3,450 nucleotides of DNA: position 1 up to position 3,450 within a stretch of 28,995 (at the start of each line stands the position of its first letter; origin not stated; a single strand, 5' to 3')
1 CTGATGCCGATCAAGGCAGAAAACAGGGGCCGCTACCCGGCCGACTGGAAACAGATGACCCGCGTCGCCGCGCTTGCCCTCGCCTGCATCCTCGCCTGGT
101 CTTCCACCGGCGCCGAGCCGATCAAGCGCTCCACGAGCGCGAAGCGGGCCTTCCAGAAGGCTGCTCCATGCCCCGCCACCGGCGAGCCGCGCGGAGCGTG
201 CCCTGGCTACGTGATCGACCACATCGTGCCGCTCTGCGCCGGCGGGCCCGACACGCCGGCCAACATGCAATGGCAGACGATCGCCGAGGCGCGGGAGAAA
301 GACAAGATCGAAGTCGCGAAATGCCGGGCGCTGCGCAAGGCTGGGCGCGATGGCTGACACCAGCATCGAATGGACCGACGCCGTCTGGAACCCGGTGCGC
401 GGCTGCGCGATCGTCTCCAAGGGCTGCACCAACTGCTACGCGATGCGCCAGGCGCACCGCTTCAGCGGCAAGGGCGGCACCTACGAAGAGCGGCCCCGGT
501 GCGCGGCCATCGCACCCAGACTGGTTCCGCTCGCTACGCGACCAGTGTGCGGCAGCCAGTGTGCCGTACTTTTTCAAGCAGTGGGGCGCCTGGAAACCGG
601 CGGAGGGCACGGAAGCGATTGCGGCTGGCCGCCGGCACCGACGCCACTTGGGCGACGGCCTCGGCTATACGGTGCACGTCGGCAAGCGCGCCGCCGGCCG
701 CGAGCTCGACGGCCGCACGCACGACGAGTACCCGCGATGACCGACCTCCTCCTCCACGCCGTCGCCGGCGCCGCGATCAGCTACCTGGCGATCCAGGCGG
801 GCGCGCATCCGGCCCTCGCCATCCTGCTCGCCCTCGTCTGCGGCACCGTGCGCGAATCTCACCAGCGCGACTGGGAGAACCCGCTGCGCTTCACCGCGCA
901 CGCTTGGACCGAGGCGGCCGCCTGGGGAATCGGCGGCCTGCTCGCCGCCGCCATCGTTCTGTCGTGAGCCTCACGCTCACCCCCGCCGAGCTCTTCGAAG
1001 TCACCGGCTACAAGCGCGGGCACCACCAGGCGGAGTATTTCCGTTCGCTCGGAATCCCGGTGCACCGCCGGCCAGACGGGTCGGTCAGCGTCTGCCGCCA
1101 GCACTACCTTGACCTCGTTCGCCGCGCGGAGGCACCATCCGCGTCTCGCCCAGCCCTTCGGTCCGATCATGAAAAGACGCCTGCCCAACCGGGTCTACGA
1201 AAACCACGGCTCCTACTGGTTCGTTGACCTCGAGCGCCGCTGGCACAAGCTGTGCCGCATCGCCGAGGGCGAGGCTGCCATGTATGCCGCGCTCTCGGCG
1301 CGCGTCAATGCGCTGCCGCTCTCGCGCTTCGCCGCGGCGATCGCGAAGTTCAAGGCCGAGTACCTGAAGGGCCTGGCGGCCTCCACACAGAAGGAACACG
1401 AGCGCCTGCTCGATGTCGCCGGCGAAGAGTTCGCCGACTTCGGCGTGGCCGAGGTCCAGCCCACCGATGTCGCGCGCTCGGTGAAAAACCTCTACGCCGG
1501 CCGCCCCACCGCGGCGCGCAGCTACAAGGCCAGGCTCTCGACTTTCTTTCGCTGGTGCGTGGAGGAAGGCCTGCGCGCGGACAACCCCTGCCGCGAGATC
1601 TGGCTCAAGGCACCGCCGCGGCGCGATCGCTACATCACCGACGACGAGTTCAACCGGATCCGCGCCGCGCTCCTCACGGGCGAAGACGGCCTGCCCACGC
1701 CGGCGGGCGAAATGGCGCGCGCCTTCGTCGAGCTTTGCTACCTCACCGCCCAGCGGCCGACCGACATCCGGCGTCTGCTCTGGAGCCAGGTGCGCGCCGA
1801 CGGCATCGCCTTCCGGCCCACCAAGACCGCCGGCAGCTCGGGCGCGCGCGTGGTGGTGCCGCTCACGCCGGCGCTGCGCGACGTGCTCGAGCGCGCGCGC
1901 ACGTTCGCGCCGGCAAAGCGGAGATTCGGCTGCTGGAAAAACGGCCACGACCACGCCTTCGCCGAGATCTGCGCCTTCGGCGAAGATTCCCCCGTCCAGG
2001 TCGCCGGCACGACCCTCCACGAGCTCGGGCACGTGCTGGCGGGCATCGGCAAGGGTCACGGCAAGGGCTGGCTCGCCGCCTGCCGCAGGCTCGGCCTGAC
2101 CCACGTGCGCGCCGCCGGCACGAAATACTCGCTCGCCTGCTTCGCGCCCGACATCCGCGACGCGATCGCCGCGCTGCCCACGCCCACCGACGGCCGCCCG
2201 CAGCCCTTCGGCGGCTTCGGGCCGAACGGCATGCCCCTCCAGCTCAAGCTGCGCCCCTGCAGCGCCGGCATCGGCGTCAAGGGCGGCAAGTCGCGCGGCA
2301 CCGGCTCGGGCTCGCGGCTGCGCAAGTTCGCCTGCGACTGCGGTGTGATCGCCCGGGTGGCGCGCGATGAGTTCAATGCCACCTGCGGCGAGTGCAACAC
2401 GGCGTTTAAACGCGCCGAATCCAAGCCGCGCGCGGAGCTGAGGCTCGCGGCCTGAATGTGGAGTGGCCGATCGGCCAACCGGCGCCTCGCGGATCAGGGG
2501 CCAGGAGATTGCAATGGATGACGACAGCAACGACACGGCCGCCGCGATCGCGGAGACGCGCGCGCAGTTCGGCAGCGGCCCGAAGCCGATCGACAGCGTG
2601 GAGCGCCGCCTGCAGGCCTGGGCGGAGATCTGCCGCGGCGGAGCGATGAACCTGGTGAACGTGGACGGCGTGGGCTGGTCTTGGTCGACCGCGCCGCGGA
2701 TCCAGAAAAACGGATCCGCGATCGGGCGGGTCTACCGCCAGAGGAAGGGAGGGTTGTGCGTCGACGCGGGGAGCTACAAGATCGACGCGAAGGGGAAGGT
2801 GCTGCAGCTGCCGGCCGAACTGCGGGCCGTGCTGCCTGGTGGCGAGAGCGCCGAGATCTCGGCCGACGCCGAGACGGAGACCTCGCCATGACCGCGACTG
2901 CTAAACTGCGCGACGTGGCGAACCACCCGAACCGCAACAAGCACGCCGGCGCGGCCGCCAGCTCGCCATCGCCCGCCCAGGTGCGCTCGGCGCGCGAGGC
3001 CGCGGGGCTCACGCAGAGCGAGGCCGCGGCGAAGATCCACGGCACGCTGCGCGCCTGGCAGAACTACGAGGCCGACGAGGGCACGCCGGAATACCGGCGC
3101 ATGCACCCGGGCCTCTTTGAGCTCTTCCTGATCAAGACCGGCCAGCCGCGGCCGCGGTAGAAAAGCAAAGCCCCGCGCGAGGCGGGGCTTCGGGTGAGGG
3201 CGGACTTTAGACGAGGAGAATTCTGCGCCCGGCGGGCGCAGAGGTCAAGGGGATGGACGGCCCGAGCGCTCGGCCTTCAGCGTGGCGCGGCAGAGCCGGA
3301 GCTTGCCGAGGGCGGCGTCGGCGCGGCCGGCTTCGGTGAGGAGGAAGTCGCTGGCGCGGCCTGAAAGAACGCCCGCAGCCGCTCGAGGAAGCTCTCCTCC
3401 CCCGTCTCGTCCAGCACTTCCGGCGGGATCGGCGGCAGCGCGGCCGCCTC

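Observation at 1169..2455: Integrase whose catalytic C-terminus is replaced in frame by a SprT-like zinc protease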

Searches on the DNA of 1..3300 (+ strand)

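Call 14: search_dna_similar(query=window:1-3300:+, collection=phages, mode=distant, max_rows=20)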
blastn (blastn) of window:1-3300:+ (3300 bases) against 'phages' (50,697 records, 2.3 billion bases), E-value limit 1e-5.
Records with a match: 82; places in all: 82; records where one place covers at least 80% of the query: 0.
Best place of each record, by identity: 80-90% 12; 60-80% 70.
By first word of the organism name: Gordonia 24; Mycobacterium 22; Burkholderia 14; Microcystis 5; Ralstonia 4; Rhizobium 4; Synechococcus 3; Nostoc 1; Mycolicibacterium 1; Dolichospermum 1; and 3 more.
By host as written in the record: Gordonia terrae 3612 20; Mycobacterium smegmatis mc2 155 12; Burkholderia sp. 6; Gordonia terrae CAG3 3; Mycobacterium smegmatis mc#155 3; Ralstonia pseudosolanacearum I-31 (MT043) 3; Microcystis aeruginosa 2; Burkholderia pseudomallei 1026b 2; and 23 more.
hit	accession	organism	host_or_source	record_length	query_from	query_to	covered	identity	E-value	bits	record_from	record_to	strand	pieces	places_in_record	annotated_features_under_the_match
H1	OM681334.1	Microcystis phage vB_MweS-yong2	Microcystis sp.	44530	338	586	6%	78.1%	9e-14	173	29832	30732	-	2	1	hypothetical protein | HNH endonuclease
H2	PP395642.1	Nostoc phage Nsp-JY10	Nostoc sp.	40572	347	593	6%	75.5%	1e-11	145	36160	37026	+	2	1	hypothetical protein (x2)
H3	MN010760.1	Gordonia phage Nubi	Gordonia terrae CAG3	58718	358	588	6%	76.1%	6e-10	144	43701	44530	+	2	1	58: hypothetical protein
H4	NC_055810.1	Gordonia phage Nubi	Gordonia terrae CAG3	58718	358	588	6%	76.1%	6e-10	144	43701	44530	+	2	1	58: hypothetical protein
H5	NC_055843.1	Gordonia phage Evamon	Gordonia terrae 3612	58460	358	588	6%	76.1%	6e-10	144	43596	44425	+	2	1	57: hypothetical protein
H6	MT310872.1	Gordonia phage Evamon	Gordonia terrae 3612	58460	358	588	6%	76.1%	6e-10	144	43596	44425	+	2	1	57: hypothetical protein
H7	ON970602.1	Gordonia phage Salvador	Gordonia terrae 3612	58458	358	588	6%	76.1%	6e-10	144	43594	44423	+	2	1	57: hypothetical protein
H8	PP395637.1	Microcystis phage Mae-JY04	Microcystis aeruginosa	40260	359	588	6%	78.6%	2e-16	164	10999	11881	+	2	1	hypothetical protein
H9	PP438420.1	Microcystis phage Mae-JY28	Microcystis aeruginosa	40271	359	588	6%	78.6%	2e-16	164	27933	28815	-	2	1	hypothetical protein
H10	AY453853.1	Burkholderia phage phi1026b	Burkholderia pseudomallei 1026b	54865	484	744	6%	77.5%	7e-9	139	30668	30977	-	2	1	gp38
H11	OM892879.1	Burkholderia phage PhiBP82.1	Burkholderia pseudomallei BP82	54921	484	744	6%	77.5%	7e-9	139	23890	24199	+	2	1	hypothetical protein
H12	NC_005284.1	Burkholderia phage phi1026b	Burkholderia pseudomallei 1026b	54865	484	744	6%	77.5%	7e-9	139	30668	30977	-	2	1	Gp37/Gp68 family protein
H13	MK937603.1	Gordonia phage Bakery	Gordonia terrae 3612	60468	363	734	5%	77.0%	3e-7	129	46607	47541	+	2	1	64: hypothetical protein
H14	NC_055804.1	Gordonia phage Bakery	Gordonia terrae 3612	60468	363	734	5%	77.0%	3e-7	129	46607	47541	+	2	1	64: hypothetical protein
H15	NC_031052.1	Gordonia phage Twister6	Gordonia terrae 3612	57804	357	735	5%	77.8%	9e-8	130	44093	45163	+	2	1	61: hypothetical protein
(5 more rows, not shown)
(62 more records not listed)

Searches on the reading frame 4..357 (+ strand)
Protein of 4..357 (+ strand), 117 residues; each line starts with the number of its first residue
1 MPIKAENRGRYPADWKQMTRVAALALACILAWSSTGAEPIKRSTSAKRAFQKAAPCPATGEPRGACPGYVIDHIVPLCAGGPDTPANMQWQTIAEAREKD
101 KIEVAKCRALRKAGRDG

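Call 30: search_protein_families(library=pfam, proteins=[window:4-357:+], max_evalue=0.1)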
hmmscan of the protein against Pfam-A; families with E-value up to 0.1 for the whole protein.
window:4-357:+ (117 aa): 1 family
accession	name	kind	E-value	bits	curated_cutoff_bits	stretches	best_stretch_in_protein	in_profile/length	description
PF01844.29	HNH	-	0.073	13.7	21.4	0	70-89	15-34/47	HNH endonuclease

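Call 44: find_encoding_contigs(protein=window:4-357:+, flank=10000, max_places=8)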
Protein window:4-357:+ (117 aa): 2 contigs read that carry it; 1 place shown.
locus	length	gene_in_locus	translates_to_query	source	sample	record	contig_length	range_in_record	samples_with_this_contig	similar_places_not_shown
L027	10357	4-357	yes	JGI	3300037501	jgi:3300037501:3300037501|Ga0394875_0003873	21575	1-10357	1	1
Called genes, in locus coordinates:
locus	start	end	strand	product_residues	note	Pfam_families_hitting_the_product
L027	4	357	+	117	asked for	-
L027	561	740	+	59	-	PF07505:DUF5131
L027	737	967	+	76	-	-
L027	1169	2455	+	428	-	PF22022:Phage_int_M (weak), PF00589:Phage_integrase (faint)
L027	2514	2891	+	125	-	-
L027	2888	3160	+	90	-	-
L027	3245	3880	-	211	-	-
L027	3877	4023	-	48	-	-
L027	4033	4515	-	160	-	-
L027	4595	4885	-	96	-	-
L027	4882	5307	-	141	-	-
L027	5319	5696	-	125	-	-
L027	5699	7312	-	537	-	-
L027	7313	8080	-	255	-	-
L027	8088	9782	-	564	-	-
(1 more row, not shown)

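Call 56: search_protein_families(library=ncbifam, proteins=[window:4-357:+], max_evalue=0.01)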
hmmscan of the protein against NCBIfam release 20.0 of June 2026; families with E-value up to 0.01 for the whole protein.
window:4-357:+ (117 aa): 0 families

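Call 64: search_dna_similar(query=window:4-357:+, collection=phages, mode=protein, max_rows=12, max_evalue=0.001)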
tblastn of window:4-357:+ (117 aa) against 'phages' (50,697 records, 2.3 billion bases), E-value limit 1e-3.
Records with a match: 1; places in all: 1; records where one place covers at least 80% of the query: 0.
Best place of each record, by identity: <60% 1.
By first word of the organism name: Caudoviricetes 1.
By host as written in the record: - 1.
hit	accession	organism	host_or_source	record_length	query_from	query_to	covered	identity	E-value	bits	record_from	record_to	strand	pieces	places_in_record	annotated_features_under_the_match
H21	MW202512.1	Caudoviricetes sp.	Manatee Spring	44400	26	112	74%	49.4%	6e-20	89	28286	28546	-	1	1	hnhc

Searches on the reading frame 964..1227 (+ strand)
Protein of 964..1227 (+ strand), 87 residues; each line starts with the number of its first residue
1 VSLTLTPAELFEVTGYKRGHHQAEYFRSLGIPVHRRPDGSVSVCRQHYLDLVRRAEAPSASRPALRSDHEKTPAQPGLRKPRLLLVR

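Call 30: search_protein_families(library=pfam, proteins=[window:964-1227:+], max_evalue=0.1)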
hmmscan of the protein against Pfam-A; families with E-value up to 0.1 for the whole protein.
window:964-1227:+ (87 aa): 1 family
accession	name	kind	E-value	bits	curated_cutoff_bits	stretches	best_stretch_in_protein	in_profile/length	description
PF13986.11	DUF4224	-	6.2e-12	45.7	22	1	4-47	1-44/45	Domain of unknown function (DUF4224)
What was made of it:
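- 964..1227 (+): DUF4224 gene, the usual upstream partner of this integrase family. It overlaps the int start by 59 nt. Pfam PF13986, E 6e-12 (call 30).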
